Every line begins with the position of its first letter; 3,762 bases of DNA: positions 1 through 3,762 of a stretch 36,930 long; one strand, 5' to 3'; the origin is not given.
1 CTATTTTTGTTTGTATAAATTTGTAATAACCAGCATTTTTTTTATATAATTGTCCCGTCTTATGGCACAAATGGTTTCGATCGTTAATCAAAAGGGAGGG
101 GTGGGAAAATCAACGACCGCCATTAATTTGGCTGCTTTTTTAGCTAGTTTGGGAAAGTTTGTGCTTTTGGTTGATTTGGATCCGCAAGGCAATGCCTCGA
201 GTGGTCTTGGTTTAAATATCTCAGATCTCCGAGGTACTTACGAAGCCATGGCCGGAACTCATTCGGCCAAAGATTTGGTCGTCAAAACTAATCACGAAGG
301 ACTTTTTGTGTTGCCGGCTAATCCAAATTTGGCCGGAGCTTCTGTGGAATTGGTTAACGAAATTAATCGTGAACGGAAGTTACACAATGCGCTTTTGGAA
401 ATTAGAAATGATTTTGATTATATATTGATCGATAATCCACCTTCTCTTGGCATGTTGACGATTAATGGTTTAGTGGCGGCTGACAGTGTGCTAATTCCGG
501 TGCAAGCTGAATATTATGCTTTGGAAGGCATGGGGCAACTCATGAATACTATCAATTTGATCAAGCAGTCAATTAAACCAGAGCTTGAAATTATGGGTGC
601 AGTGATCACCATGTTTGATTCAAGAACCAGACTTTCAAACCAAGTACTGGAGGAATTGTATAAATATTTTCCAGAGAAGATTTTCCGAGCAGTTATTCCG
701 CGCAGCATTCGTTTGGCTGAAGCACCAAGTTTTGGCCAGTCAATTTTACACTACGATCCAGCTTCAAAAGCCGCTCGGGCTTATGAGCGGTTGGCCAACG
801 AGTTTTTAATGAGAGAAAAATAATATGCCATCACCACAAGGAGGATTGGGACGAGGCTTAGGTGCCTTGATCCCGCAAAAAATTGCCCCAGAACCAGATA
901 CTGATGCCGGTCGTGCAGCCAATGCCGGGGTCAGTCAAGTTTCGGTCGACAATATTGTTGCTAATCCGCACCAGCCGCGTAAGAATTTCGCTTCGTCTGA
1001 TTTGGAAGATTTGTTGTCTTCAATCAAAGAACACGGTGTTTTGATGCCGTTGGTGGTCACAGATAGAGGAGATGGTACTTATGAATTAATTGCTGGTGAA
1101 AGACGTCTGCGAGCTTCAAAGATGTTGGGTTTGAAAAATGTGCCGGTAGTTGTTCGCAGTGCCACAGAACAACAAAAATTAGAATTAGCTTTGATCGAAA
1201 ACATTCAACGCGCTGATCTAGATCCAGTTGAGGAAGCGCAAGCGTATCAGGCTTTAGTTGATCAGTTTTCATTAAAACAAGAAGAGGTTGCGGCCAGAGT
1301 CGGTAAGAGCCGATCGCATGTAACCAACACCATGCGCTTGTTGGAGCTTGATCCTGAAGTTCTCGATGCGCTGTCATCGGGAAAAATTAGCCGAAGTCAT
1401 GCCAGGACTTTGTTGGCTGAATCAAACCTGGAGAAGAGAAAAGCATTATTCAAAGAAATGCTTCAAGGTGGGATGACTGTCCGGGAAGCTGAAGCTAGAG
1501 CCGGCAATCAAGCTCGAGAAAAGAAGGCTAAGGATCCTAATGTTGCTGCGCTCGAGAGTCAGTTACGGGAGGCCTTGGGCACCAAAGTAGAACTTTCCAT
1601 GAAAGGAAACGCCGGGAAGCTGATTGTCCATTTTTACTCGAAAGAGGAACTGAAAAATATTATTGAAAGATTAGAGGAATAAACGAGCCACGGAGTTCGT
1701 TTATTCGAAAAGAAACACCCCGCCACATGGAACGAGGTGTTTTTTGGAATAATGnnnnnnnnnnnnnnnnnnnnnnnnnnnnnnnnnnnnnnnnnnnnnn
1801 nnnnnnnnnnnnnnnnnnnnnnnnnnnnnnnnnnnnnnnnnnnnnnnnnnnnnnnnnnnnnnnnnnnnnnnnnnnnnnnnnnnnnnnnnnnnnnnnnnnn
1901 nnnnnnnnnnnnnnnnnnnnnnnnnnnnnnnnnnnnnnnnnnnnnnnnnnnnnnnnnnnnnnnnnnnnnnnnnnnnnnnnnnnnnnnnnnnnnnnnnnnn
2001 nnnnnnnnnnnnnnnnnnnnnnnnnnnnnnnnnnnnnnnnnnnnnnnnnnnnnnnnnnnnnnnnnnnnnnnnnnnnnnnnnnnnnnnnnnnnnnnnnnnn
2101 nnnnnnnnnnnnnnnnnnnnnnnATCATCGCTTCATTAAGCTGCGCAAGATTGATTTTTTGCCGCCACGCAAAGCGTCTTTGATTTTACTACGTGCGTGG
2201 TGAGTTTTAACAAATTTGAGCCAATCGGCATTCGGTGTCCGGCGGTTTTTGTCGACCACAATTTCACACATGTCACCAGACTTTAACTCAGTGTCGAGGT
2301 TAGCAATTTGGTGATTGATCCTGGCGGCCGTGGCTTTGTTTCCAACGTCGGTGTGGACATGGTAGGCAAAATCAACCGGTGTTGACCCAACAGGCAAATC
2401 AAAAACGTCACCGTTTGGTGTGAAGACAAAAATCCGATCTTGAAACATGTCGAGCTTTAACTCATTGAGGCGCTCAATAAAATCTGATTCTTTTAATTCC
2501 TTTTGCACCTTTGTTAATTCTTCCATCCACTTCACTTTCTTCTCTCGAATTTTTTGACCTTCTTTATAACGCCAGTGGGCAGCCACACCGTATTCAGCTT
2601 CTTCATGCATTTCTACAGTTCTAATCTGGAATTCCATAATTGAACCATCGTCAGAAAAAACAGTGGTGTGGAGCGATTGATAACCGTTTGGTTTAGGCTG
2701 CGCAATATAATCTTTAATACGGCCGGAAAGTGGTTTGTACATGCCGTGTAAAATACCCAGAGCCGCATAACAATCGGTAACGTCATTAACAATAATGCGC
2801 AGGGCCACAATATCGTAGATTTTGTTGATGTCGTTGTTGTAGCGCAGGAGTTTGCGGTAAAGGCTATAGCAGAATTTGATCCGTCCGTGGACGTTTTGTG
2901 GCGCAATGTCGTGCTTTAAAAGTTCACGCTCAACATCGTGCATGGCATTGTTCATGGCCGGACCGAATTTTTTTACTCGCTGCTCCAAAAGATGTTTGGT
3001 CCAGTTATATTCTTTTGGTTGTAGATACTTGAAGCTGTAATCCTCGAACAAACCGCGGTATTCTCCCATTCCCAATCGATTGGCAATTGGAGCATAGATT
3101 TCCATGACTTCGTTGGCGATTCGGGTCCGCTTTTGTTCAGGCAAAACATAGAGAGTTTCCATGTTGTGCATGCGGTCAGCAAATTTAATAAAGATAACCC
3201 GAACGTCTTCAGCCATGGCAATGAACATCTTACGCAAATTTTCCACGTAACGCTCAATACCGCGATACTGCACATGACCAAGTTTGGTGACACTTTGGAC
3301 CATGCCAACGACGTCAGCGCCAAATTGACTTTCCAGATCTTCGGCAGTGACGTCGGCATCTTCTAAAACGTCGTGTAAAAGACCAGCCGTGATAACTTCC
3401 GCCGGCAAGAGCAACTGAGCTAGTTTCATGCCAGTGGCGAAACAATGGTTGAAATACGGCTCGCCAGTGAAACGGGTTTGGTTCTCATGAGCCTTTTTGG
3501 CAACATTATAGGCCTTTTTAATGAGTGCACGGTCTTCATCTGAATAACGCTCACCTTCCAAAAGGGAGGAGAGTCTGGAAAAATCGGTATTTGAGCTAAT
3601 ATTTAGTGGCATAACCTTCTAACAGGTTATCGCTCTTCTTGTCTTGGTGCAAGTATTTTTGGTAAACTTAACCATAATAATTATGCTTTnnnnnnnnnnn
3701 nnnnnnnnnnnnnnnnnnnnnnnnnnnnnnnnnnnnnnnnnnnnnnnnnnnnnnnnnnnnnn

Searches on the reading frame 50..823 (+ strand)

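Call 6: search_protein_families(library=pfam, proteins=[window:50-823:+], max_evalue=0.001)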
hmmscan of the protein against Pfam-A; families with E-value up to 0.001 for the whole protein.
window:50-823:+ (257 aa): 7 families
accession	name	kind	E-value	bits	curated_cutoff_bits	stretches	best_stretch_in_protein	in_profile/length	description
PF13614.12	AAA_31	-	4.2e-60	203.2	27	1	7-181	2-177/177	AAA domain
PF01656.29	CbiA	-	3e-28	98.7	25.4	1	9-232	1-125/125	CobQ/CobB/MinD/ParA nucleotide binding domain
PF06564.18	CBP_BcsQ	-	5.4e-14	52.7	21.3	1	9-250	4-231/234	Cellulose biosynthesis protein BcsQ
PF10609.15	ParA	-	2.6e-12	47.1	27.1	1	7-251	4-244/246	NUBPL iron-transfer P-loop NTPase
PF09140.17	MipZ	-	9.2e-11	42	20.7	1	8-46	2-40/262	ATPase MipZ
PF00142.24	Fer4_NifH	-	7e-10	39.3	25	1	13-253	6-245/271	4Fe-4S iron sulfur cluster binding proteins, NifH/frxC family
PF02374.21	ArsA_ATPase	-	3.5e-06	26.9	24.3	1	12-51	6-45/305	Anion-transporting ATPase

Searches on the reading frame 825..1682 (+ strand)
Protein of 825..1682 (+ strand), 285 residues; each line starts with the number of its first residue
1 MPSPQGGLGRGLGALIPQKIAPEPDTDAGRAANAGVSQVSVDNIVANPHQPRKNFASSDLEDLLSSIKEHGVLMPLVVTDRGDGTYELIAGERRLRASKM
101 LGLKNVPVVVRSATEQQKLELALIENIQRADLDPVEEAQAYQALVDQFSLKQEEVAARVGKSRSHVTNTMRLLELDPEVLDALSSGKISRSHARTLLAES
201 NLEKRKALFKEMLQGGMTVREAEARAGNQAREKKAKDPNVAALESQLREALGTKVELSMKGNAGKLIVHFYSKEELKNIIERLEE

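Call 6: search_protein_families(library=pfam, proteins=[window:825-1682:+], max_evalue=0.001)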
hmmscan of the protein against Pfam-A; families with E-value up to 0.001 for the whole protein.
window:825-1682:+ (285 aa): 4 families
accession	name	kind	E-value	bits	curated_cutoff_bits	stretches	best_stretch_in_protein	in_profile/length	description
PF17762.8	HTH_ParB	-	2.5e-33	114.7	22.6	1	131-227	2-98/102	ParB HTH domain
PF02195.25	ParB_N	-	2.1e-30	105.1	26.3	1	36-128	3-95/95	ParB N-terminal domain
PF23552.2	ParB_C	-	3.1e-12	46.2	23.8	1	236-283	1-49/50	ParB dimerisation domain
PF01978.25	TrmB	-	0.00055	20.2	25.6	0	137-174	10-47/68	Sugar-specific transcriptional regulator TrmB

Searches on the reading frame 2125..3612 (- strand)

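Call 6: search_protein_families(library=pfam, proteins=[window:2125-3612:-], max_evalue=0.001)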
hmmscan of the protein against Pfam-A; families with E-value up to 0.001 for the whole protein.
window:2125-3612:- (495 aa): 4 families
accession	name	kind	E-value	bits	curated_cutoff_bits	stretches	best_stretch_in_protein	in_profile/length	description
PF13328.12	HD_4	-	3.3e-42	144.3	27.2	1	34-182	1-155/156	HD domain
PF04607.23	RelA_SpoT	-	3.2e-40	137.4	27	1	243-353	1-112/113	Region found in RelA / SpoT proteins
PF02824.27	TGS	-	1e-20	73.9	22.2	1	394-452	1-59/60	TGS domain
PF01966.28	HD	-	7.9e-07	29.8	22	1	53-151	1-116/116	HD domain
